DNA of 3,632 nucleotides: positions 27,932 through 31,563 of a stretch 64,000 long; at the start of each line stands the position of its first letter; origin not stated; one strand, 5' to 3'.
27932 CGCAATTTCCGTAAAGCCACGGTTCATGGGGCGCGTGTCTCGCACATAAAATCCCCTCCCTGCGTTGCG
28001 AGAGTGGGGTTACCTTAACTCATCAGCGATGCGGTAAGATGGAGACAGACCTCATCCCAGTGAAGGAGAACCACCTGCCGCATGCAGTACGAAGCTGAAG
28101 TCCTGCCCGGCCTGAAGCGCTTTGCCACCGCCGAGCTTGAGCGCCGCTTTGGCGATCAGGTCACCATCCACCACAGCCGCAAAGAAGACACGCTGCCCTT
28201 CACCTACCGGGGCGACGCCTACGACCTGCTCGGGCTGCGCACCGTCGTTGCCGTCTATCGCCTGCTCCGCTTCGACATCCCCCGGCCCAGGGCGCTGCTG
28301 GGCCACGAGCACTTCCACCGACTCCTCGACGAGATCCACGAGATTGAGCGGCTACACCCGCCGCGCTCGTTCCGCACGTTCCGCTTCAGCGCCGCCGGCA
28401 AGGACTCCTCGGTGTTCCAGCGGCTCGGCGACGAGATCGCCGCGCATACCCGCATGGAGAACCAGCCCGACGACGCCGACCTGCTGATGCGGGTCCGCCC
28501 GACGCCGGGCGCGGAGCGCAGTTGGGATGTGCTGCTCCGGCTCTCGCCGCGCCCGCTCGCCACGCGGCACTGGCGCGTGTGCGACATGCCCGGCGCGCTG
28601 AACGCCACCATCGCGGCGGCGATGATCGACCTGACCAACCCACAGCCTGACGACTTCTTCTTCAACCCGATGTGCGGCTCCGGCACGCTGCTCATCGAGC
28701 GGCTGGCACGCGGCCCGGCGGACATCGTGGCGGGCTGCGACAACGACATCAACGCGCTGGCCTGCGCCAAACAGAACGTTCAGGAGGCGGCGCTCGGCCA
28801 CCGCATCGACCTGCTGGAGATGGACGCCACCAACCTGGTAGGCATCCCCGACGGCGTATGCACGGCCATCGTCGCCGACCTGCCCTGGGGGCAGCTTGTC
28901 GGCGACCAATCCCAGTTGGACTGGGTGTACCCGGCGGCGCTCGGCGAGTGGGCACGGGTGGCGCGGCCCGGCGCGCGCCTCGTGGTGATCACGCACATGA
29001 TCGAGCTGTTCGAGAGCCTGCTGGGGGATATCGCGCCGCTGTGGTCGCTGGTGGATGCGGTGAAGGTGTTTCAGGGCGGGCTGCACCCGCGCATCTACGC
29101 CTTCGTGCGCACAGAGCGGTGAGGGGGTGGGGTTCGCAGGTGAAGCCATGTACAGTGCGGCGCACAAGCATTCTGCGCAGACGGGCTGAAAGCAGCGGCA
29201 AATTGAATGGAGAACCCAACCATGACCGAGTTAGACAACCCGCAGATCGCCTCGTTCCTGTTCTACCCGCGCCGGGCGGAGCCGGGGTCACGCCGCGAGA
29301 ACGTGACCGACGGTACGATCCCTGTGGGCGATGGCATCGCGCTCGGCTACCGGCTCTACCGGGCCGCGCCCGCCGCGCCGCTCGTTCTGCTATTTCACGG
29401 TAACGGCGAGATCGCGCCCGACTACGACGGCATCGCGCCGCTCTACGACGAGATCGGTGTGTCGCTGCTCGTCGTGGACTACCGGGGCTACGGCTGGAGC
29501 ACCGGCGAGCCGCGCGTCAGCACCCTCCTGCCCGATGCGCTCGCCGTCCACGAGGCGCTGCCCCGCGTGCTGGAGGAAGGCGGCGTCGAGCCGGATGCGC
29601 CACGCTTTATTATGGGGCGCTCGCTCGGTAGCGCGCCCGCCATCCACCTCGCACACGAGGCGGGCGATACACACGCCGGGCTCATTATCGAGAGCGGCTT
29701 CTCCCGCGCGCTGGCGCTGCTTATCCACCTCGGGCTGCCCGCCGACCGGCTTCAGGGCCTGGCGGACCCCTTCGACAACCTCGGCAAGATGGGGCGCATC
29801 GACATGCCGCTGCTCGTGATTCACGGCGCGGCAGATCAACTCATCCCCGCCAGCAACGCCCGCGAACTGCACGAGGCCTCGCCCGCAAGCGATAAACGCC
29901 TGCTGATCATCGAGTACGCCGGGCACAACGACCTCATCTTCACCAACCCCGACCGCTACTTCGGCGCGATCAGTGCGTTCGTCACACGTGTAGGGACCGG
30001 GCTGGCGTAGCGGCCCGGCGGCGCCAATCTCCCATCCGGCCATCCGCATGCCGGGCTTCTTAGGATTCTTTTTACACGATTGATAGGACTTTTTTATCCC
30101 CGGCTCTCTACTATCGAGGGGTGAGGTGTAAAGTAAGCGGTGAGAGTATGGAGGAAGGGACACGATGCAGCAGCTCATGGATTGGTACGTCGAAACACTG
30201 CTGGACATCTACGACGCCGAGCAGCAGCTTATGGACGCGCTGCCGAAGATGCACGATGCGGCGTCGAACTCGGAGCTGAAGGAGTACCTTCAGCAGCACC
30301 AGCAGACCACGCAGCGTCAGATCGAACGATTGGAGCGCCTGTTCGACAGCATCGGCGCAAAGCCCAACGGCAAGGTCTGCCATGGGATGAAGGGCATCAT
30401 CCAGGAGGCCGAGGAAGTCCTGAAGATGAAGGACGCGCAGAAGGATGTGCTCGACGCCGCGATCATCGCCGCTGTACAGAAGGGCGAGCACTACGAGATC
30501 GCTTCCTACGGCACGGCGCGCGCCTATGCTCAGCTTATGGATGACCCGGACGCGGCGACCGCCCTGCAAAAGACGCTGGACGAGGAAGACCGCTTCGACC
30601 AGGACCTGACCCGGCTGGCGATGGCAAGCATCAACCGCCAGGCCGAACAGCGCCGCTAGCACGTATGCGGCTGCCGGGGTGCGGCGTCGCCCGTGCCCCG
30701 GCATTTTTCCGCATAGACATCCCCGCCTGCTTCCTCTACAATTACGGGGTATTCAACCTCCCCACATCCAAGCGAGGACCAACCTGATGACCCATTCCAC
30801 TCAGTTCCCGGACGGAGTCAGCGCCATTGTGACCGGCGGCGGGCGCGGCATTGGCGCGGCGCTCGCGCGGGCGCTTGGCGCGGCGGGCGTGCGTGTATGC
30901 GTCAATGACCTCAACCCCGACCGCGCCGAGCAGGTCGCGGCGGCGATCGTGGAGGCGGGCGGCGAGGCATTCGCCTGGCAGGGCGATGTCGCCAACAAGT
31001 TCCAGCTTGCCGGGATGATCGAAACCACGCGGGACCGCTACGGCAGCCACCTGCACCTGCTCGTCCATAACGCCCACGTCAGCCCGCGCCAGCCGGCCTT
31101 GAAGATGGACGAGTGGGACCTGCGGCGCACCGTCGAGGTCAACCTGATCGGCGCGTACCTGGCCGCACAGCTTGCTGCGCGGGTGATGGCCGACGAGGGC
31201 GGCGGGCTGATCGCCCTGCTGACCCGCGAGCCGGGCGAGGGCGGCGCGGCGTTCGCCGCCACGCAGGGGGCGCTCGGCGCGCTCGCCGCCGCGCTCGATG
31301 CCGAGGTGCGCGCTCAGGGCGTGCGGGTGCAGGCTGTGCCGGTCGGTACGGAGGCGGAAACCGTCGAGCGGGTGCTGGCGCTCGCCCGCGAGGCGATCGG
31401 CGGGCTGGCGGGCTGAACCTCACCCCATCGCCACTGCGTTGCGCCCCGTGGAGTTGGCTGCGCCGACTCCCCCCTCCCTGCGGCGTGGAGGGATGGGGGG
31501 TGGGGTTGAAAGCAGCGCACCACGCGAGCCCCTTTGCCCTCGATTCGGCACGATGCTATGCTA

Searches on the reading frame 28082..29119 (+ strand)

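Call 3: search_protein_families(library=pfam, proteins=[window:28082-29119:+], max_evalue=0.01)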
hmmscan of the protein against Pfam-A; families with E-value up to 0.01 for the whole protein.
window:28082-29119:+ (346 aa): 5 families
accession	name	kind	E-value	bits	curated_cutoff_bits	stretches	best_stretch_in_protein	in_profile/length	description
PF01170.24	UPF0020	-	2e-33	116.2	22.3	1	162-335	1-195/197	RMKL-like, methyltransferase domain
PF13649.12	Methyltransf_25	-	1.4e-05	26.1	27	1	198-297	6-96/97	Methyltransferase domain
PF08241.18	Methyltransf_11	-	2.5e-05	25.3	21.2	1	198-302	5-95/95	Methyltransferase domain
PF03602.21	Cons_hypoth95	-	0.0024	18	24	1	193-252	45-103/182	Conserved hypothetical protein 95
PF05175.20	MTS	-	0.0043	17.2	23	1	198-251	40-92/170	Methyltransferase small domain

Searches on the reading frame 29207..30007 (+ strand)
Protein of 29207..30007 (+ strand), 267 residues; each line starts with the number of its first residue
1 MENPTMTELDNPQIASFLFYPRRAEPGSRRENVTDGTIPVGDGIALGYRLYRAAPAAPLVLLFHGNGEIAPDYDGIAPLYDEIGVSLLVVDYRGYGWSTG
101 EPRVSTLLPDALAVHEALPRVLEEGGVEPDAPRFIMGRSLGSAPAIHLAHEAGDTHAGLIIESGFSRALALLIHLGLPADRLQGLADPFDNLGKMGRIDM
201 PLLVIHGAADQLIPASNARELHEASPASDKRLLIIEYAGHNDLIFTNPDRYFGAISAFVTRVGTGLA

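Call 3: search_protein_families(library=pfam, proteins=[window:29207-30007:+], max_evalue=0.01)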
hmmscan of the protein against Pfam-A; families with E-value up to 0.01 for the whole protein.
window:29207-30007:+ (267 aa): 3 families
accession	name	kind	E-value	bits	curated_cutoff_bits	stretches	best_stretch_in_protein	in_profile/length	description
PF12146.15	Hydrolase_4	-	1.2e-18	67.8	27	2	57-164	4-109/239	Serine aminopeptidase, S33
PF00561.26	Abhydrolase_1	-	3.7e-11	43.6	25.8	2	58-154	1-92/245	alpha/beta hydrolase fold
PF12697.13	Abhydrolase_6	-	1.5e-06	29.5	26.3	1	60-179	1-109/217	Alpha/beta hydrolase family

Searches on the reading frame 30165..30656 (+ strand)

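Call 3: search_protein_families(library=pfam, proteins=[window:30165-30656:+], max_evalue=0.01)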
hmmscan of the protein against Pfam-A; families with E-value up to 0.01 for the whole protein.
window:30165-30656:+ (164 aa): 3 families
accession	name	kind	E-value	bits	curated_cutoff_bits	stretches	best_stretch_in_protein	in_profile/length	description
PF05974.18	DUF892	-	1.1e-51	175.5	23.7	1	4-160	2-158/159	Domain of unknown function (DUF892)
PF09537.16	DUF2383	-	1.8e-06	28.5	30.8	1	11-118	5-108/111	Domain of unknown function (DUF2383)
PF14078.11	DUF4259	-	0.0033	18.7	22.8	1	65-158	26-109/133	Domain of unknown function (DUF4259)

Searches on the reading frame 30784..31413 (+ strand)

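Call 3: search_protein_families(library=pfam, proteins=[window:30784-31413:+], max_evalue=0.01)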
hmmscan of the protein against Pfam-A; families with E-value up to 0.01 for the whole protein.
window:30784-31413:+ (210 aa): 3 families
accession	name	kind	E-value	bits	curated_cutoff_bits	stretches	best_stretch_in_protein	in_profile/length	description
PF00106.31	adh_short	-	2.2e-32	112.6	26.6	1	14-188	3-180/195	short chain dehydrogenase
PF13561.12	adh_short_C2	-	2.8e-24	86.4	27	1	21-188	6-174/236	Enoyl-(Acyl carrier protein) reductase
PF08659.16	KR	-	3.5e-09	37.2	22.6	1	14-121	3-113/180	KR domain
